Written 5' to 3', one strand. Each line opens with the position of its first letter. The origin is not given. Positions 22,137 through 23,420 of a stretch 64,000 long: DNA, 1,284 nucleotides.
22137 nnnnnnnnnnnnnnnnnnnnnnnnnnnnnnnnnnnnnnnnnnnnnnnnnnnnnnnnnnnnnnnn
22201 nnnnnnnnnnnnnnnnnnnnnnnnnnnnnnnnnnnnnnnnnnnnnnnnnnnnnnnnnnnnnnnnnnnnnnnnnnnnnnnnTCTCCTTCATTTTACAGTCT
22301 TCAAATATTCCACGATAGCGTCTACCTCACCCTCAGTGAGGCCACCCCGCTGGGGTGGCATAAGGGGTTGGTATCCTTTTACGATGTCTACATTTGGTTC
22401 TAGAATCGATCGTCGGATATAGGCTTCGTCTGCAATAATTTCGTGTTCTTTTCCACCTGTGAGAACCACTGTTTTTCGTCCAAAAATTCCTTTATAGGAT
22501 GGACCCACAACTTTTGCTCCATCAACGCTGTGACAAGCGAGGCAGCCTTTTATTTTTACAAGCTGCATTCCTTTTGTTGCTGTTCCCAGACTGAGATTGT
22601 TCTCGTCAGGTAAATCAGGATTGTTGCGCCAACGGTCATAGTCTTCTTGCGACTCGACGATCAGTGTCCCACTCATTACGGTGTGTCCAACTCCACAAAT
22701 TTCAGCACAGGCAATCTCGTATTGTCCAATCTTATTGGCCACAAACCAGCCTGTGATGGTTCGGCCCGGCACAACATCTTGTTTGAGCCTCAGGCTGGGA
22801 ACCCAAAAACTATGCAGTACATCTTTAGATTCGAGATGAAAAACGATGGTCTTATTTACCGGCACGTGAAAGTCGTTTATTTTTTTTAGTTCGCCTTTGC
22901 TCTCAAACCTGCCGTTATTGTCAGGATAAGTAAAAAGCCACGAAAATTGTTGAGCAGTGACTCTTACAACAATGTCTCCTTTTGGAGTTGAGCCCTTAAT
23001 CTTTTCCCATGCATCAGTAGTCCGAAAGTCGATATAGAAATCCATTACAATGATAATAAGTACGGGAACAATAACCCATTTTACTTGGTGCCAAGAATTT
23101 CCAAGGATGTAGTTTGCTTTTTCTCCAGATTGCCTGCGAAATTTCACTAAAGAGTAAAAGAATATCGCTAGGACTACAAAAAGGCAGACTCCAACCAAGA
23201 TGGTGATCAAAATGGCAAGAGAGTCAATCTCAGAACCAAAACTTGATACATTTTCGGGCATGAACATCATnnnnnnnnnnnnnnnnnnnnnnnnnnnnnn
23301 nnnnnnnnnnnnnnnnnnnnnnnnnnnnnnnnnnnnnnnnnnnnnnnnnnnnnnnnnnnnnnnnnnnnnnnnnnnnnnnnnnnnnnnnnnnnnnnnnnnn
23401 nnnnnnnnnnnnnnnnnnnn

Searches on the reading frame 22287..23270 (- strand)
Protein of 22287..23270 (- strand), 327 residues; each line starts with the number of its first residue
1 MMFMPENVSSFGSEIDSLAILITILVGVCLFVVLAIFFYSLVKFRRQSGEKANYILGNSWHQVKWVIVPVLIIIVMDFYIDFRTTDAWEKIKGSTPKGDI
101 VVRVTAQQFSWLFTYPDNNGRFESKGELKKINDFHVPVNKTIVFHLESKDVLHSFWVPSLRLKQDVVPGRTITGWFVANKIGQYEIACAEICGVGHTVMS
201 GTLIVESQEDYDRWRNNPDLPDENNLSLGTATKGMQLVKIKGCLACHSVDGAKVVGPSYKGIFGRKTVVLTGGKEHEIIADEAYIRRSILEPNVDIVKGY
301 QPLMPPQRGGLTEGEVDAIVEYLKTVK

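Call 12: search_protein_families(library=pfam, proteins=[window:22287-23270:-], max_evalue=0.00001)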
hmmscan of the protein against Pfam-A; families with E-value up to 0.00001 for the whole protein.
window:22287-23270:- (327 aa): 2 families
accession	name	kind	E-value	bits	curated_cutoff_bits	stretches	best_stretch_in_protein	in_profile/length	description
PF00116.26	COX2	-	1.3e-16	61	22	1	129-200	43-114/120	Cytochrome C oxidase subunit II, periplasmic domain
PF00034.26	Cytochrom_C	-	2.6e-09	38.7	21.3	1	232-327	2-90/90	Cytochrome c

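Call 73: search_protein_families(library=ncbifam, proteins=[window:22287-23270:-], max_evalue=0.00001)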
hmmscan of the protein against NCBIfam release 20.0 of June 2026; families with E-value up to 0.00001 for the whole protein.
window:22287-23270:- (327 aa): 6 families
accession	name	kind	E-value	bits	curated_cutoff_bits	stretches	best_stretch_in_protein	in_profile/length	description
TIGR02866.1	CoxB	equivalog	5e-50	169.9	147.7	1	14-215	8-201/202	cytochrome c oxidase subunit II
NF050117.1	aa3_CtaC_Actin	exception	7.1e-35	120.4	250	1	4-213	26-240/244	aa3-type cytochrome oxidase subunit II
TIGR01432.1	QOXA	equivalog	2.5e-24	85.9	240.95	1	18-215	32-223/227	cytochrome aa3 quinol oxidase subunit II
TIGR01433.1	CyoA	equivalog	1.7e-19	70.2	266.2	1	21-215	31-222/226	ubiquinol oxidase subunit II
NF007816.0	PRK10525.1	equivalog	9.1e-17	61.1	511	1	21-217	43-237/318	cytochrome o ubiquinol oxidase subunit II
TIGR04246.1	nitrous_NosZ_Gp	equivalog_domain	2.6e-07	29.3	625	1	142-206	509-577/578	Sec-dependent nitrous-oxide reductase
